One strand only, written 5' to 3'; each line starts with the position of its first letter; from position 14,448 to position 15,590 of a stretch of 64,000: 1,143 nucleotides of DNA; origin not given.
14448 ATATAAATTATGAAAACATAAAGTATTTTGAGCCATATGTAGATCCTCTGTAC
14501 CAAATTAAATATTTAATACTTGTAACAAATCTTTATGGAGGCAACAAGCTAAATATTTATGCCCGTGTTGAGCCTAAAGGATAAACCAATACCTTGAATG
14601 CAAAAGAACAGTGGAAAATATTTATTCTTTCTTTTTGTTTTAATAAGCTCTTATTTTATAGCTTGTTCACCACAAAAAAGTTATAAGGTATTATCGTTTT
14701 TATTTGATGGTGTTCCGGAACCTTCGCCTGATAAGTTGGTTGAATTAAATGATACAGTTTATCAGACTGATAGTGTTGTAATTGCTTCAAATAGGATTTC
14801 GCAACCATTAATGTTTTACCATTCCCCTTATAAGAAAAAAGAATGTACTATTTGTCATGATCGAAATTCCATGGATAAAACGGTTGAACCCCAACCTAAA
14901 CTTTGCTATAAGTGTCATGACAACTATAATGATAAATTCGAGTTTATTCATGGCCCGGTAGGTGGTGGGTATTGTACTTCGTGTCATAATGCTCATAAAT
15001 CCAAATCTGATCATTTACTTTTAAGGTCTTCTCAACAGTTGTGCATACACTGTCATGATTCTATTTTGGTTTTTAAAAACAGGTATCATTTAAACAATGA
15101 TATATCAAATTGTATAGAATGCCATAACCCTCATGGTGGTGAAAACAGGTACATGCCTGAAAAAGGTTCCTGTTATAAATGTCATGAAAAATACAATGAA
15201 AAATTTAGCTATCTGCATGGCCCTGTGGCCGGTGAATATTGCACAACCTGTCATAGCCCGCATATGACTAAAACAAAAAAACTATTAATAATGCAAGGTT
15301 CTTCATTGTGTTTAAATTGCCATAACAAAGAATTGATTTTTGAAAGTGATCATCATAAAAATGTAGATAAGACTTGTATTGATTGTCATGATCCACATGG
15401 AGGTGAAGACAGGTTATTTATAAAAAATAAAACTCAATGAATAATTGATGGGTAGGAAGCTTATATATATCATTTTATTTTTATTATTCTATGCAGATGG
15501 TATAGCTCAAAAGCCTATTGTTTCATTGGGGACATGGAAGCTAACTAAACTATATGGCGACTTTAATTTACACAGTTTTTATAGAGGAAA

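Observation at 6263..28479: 22-kb island encoding what looks like a complete, self-regulated extracellular electron-transfer pathway in a Bacteroidota-type genome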

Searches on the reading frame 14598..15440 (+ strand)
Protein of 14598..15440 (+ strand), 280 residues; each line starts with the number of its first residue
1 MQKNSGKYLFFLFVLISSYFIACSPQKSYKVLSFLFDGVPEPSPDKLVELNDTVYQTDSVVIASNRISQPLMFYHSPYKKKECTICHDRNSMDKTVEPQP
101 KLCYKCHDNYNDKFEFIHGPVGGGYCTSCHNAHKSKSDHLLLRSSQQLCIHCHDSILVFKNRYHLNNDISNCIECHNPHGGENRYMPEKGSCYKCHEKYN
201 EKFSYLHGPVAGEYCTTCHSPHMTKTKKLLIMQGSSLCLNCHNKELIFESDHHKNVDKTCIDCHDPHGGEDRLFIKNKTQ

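Call 4: search_protein_families(library=pfam, proteins=[window:14598-15440:+], max_evalue=0.01)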
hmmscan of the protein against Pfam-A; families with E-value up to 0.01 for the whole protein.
window:14598-15440:+ (280 aa): 6 families
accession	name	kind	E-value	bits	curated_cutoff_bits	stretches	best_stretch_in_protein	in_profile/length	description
PF09699.15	Paired_CXXCH_1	-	1.3e-40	137.2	20.6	5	207-244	1-38/41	Doubled CXXCH motif (Paired_CXXCH_1)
PF14522.11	Cytochrome_C7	-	1.1e-10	41.6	24.8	2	158-220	2-67/67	Cytochrome c7 and related cytochrome c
PF22113.1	Mtrc-MtrF_II-IV_dom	-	1.6e-08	34.7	30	0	189-227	6-43/176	Outer membrane cytochrome MtrC/MtrF-like, domains II/IV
PF14537.11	Cytochrom_c3_2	-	1.8e-08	35.1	25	0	166-243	4-79/79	Cytochrome c3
PF02085.21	Cytochrom_CIII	-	6.1e-08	33.4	22.9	1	66-153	16-101/101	Class III cytochrome C family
PF24734.1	DUF7685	-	0.0023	18.2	27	1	215-246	2-36/43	Domain of unknown function (DUF7685)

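Call 15: search_protein_families(library=ncbifam, proteins=[window:14598-15440:+], max_evalue=0.1)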
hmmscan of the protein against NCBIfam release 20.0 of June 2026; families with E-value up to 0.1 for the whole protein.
window:14598-15440:+ (280 aa): 6 families
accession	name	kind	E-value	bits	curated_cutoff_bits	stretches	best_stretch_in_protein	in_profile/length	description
TIGR01905.1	paired_CXXCH_1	subfamily_domain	1.8e-38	130.1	25.2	5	207-244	1-38/41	doubled CXXCH domain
TIGR03508.1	decahem_SO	subfamily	1.6e-28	99.9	192.2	3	163-245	137-222/258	DmsE family decaheme c-type cytochrome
NF041028.1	decahem_GSU2203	exception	3.4e-28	98.8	325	3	126-246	128-256/317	GSU2203 family decaheme c-type cytochrome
NF047727.1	4hemeCytCCctA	equivalog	0.00023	21.3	180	0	79-154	36-105/109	tetraheme c-type cytochrome CctA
NF045722.1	c3_cytochr_TmcA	equivalog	0.0046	16.8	114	2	103-154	60-111/125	acidic tetraheme cytochrome c3 TmcA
NF043011.1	CytC7_Geobact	equivalog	0.043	14.3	120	0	189-222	44-77/89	cytochrome c7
